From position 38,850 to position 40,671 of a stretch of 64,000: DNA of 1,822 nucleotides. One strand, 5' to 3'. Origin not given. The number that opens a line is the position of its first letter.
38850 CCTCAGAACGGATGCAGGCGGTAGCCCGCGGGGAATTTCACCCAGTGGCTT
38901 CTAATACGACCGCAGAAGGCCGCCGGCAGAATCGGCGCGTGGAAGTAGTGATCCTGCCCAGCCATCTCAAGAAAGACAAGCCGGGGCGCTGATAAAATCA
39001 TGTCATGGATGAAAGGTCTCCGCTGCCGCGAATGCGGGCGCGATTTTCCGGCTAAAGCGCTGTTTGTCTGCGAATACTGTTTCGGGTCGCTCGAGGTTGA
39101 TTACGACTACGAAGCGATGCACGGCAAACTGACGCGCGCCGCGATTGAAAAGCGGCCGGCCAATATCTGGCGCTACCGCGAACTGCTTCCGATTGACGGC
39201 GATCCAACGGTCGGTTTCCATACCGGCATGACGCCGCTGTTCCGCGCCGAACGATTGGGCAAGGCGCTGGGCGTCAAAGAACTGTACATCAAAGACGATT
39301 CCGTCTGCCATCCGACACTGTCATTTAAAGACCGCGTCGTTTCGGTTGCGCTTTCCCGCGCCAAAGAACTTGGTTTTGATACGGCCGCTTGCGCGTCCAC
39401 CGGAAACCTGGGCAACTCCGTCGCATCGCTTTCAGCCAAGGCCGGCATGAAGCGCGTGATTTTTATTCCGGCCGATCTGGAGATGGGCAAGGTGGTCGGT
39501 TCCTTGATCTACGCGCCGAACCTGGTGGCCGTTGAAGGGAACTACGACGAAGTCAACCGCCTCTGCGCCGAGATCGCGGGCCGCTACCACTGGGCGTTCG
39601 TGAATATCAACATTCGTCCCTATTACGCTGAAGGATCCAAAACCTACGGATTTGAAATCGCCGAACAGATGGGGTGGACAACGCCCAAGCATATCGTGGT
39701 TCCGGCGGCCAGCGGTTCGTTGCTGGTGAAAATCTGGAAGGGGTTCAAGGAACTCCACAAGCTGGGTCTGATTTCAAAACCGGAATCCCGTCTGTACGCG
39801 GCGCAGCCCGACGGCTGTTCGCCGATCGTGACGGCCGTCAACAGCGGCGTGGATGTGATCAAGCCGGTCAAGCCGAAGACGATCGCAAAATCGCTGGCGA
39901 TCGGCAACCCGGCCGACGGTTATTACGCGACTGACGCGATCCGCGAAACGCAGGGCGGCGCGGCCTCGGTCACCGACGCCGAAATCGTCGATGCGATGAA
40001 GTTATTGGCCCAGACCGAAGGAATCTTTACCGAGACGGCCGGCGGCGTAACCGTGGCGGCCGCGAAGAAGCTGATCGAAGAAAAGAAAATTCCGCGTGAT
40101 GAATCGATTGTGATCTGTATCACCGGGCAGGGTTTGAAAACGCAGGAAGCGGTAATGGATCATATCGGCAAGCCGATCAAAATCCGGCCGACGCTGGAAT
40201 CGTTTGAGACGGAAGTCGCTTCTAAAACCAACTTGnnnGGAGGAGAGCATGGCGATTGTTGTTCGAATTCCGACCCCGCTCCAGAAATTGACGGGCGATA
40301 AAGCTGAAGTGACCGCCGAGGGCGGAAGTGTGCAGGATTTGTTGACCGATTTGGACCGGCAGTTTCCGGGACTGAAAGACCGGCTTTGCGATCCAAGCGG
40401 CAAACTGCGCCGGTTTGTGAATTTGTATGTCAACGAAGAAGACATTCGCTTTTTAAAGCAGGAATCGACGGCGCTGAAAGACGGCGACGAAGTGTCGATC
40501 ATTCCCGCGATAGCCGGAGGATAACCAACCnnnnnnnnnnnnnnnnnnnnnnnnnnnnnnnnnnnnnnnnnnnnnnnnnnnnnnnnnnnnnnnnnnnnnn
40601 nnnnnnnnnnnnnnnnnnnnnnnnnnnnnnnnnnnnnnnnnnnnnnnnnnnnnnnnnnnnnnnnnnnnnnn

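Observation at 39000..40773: ThrC-like enzyme + MoaD sulfur carrier + NIL-domain protein: a sulfide/thiocarboxylate-dependent homocysteine biosynthesis module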

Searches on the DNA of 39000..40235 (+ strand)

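Call 44: search_rna_families(sources=[L014, L018, L033, L040, L049, L056, L057, L065], threshold=gathering)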
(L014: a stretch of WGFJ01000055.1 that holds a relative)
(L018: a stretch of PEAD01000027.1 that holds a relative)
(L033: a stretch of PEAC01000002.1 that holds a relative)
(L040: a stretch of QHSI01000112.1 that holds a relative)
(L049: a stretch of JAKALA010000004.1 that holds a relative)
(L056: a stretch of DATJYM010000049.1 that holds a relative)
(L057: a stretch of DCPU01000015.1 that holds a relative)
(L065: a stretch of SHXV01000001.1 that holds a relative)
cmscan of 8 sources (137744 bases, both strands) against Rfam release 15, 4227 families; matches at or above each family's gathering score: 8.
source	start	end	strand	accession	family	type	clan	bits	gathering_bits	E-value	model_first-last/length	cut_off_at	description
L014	7815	7927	+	RF00162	SAM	Cis-reg; riboswitch;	CL00012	96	44.4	1.5e-21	1-108/108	no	SAM riboswitch aptamer (S box leader)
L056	7724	7841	+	RF00162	SAM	Cis-reg; riboswitch;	CL00012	80.9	44.4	3.9e-17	1-108/108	no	SAM riboswitch aptamer (S box leader)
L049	7712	7830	+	RF00162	SAM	Cis-reg; riboswitch;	CL00012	79.2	44.4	1.2e-16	1-108/108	no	SAM riboswitch aptamer (S box leader)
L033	12058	12131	-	RF00005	tRNA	Gene; tRNA;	CL00001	72.9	29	1.1e-13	1-71/71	no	tRNA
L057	7751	7878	+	RF00162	SAM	Cis-reg; riboswitch;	CL00012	72.8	44.4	8.4e-15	1-108/108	no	SAM riboswitch aptamer (S box leader)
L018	15000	15093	-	RF01852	tRNA-Sec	Gene; tRNA;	CL00001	71.3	47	2.8e-12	1-91/91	no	Selenocysteine transfer RNA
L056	12938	13011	+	RF00005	tRNA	Gene; tRNA;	CL00001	68.6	29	1.6e-12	1-71/71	no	tRNA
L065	7746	7890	+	RF00162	SAM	Cis-reg; riboswitch;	CL00012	66.7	44.4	5.3e-13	1-108/108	no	SAM riboswitch aptamer (S box leader)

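Call 48: search_rna_families(sources=[L024, L036, L039, L041, L042, L043, L048, L050, L051, L052, L070, L072, L080, L082], threshold=gathering)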
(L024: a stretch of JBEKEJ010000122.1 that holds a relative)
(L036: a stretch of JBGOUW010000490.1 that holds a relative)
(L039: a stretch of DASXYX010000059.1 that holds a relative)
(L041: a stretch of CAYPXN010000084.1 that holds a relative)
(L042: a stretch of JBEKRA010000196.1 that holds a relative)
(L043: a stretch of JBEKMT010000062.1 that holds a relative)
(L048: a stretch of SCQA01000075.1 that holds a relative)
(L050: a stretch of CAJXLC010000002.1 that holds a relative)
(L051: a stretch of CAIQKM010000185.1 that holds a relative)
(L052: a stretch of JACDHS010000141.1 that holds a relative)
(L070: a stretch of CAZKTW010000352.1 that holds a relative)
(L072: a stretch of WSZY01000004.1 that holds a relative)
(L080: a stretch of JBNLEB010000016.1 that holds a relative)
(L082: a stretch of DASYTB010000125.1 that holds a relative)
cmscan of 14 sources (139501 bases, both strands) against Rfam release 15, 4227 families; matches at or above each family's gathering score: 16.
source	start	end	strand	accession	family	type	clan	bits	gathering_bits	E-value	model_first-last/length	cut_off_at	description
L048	4502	4620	+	RF00162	SAM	Cis-reg; riboswitch;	CL00012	91.6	44.4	3e-20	1-108/108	no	SAM riboswitch aptamer (S box leader)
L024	1572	1689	+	RF00162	SAM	Cis-reg; riboswitch;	CL00012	84.1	44.4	4.6e-18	1-108/108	no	SAM riboswitch aptamer (S box leader)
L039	7790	7906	+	RF00162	SAM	Cis-reg; riboswitch;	CL00012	83.4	44.4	7.5e-18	1-108/108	no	SAM riboswitch aptamer (S box leader)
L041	7812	7924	+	RF00162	SAM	Cis-reg; riboswitch;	CL00012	83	44.4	9.7e-18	1-108/108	no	SAM riboswitch aptamer (S box leader)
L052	6560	6677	+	RF00162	SAM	Cis-reg; riboswitch;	CL00012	82.2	44.4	1.6e-17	1-108/108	no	SAM riboswitch aptamer (S box leader)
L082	684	798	+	RF00162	SAM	Cis-reg; riboswitch;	CL00012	81.2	44.4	3.1e-17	1-108/108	no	SAM riboswitch aptamer (S box leader)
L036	482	600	+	RF00162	SAM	Cis-reg; riboswitch;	CL00012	79.7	44.4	8.8e-17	1-108/108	no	SAM riboswitch aptamer (S box leader)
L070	218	335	+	RF00162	SAM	Cis-reg; riboswitch;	CL00012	77.8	44.4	3e-16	1-108/108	no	SAM riboswitch aptamer (S box leader)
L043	7775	7893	+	RF00162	SAM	Cis-reg; riboswitch;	CL00012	76.7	44.4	6.3e-16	1-108/108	no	SAM riboswitch aptamer (S box leader)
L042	2834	2952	+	RF00162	SAM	Cis-reg; riboswitch;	CL00012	74.2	44.4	3.5e-15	1-108/108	no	SAM riboswitch aptamer (S box leader)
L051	1227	1345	+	RF00162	SAM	Cis-reg; riboswitch;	CL00012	73.5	44.4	5.3e-15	1-108/108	no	SAM riboswitch aptamer (S box leader)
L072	1959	2086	+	RF00162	SAM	Cis-reg; riboswitch;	CL00012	72.8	44.4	9e-15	1-108/108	no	SAM riboswitch aptamer (S box leader)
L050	7730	7859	+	RF00162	SAM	Cis-reg; riboswitch;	CL00012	72.2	44.4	1.3e-14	1-108/108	no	SAM riboswitch aptamer (S box leader)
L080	317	445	+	RF00162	SAM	Cis-reg; riboswitch;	CL00012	67.8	44.4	2.4e-13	1-108/108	no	SAM riboswitch aptamer (S box leader)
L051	4829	4902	+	RF00005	tRNA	Gene; tRNA;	CL00001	65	29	1.6e-11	1-71/71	no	tRNA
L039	3618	3689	-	RF00005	tRNA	Gene; tRNA;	CL00001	62.9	29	6.3e-11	1-71/71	no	tRNA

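Call 49: search_rna_families(sources=[L053, L055, L061, L067, L081, L003, L004, L009], threshold=gathering)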
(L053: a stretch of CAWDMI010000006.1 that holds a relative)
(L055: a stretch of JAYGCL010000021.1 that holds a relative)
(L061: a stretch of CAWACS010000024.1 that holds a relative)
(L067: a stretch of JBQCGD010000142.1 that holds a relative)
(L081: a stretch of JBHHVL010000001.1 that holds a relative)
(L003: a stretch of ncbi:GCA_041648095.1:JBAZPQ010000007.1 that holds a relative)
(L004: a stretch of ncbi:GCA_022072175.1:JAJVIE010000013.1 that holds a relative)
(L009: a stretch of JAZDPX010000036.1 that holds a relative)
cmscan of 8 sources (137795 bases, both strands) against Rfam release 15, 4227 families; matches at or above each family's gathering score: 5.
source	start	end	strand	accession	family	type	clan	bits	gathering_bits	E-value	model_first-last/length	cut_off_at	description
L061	7746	7863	+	RF00162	SAM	Cis-reg; riboswitch;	CL00012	86.5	44.4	8.9e-19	1-108/108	no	SAM riboswitch aptamer (S box leader)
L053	7018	7128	+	RF00162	SAM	Cis-reg; riboswitch;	CL00012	82.1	44.4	1.7e-17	1-108/108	no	SAM riboswitch aptamer (S box leader)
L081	7114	7225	+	RF00162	SAM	Cis-reg; riboswitch;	CL00012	77.6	44.4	3.5e-16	1-108/108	no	SAM riboswitch aptamer (S box leader)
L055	7086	7204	+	RF00162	SAM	Cis-reg; riboswitch;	CL00012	70.9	44.4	3e-14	1-108/108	no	SAM riboswitch aptamer (S box leader)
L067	7744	7886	+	RF00162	SAM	Cis-reg; riboswitch;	CL00012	69.4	44.4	8.5e-14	1-108/108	no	SAM riboswitch aptamer (S box leader)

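Call 58: search_rna_families(source=L085, threshold=gathering)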
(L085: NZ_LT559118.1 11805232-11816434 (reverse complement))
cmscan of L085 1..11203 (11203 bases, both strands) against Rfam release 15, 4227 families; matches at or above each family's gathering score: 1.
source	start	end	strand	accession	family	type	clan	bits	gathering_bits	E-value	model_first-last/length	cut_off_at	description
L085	4816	4957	+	RF00162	SAM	Cis-reg; riboswitch;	CL00012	68.7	44.4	1.1e-14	1-108/108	no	SAM riboswitch aptamer (S box leader)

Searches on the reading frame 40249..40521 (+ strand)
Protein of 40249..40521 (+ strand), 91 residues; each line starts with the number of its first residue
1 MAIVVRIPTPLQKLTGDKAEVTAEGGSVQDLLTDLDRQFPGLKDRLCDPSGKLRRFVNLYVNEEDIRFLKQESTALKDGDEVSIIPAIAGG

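Call 5: search_protein_families(library=pfam, proteins=[window:40249-40521:+], max_evalue=0.01)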
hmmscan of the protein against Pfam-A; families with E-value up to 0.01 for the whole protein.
window:40249-40521:+ (91 aa): 1 family
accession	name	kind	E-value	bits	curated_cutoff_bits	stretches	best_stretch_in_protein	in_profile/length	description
PF02597.26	ThiS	-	2.6e-19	70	22.5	1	5-91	1-76/76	ThiS family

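Call 6: search_protein_families(library=ncbifam, proteins=[window:40249-40521:+], max_evalue=0.01)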
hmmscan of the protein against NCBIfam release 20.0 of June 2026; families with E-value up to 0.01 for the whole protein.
window:40249-40521:+ (91 aa): 5 families
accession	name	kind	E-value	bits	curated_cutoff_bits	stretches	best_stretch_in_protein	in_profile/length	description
NF041918.1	SAMP1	equivalog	1.9e-14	54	60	1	10-91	8-91/91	ubiquitin-like small modifier protein 1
TIGR01687.1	moaD_arch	subfamily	5.8e-12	45.9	49.5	1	5-91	3-88/88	MoaD family protein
NF053661.1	Urm1_like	equivalog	3.7e-06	27.1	70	1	7-91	4-79/79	Urm1-like protein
TIGR01682.1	moaD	equivalog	0.00073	20.3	66.15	1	52-91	45-80/80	molybdopterin converting factor subunit 1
TIGR01683.1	thiS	equivalog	0.0043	17.4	37.45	0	61-91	34-64/64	sulfur carrier protein ThiS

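Call 17: search_solved_structures(query=window:40249-40521:+, max_evalue=0.1, show_alignments=2)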
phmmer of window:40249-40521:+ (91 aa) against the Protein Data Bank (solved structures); distinct sequences matched with E-value up to 0.1: 10.
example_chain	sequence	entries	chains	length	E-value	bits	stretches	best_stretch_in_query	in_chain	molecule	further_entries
3dwg_C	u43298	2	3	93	7.6e-23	83.7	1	2-91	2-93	9.5 kDa culture filtrate antigen cfp10A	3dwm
4n6e_B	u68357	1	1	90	3.1e-19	72.1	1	1-91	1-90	ThiS/MoaD family protein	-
2m19_A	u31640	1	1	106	5e-08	36.3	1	24-91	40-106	Molybdopterin converting factor subunit 1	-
1v8c_A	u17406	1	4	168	1.6e-07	34.7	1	11-91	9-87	MoaD related protein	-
2l52_A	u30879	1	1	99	4.9e-06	30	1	11-91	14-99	METHANOSARCINA ACETIVORANS SAMP1 HOMOLOG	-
2g1e_A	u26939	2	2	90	0.0023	21.5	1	4-91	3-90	hypothetical protein Ta0895 | Putative uncharacterized protein Ta0895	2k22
1vjk_A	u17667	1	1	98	0.0097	19.5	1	13-91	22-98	molybdopterin converting factor, subunit 1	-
3po0_A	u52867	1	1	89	0.053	17.1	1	20-91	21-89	Small archaeal modifier protein 1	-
4hro_A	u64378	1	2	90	0.056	17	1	20-91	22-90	Small archaeal modifier protein 1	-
2l83_A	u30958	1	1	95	0.072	16.7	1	20-91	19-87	Small archaeal modifier protein 1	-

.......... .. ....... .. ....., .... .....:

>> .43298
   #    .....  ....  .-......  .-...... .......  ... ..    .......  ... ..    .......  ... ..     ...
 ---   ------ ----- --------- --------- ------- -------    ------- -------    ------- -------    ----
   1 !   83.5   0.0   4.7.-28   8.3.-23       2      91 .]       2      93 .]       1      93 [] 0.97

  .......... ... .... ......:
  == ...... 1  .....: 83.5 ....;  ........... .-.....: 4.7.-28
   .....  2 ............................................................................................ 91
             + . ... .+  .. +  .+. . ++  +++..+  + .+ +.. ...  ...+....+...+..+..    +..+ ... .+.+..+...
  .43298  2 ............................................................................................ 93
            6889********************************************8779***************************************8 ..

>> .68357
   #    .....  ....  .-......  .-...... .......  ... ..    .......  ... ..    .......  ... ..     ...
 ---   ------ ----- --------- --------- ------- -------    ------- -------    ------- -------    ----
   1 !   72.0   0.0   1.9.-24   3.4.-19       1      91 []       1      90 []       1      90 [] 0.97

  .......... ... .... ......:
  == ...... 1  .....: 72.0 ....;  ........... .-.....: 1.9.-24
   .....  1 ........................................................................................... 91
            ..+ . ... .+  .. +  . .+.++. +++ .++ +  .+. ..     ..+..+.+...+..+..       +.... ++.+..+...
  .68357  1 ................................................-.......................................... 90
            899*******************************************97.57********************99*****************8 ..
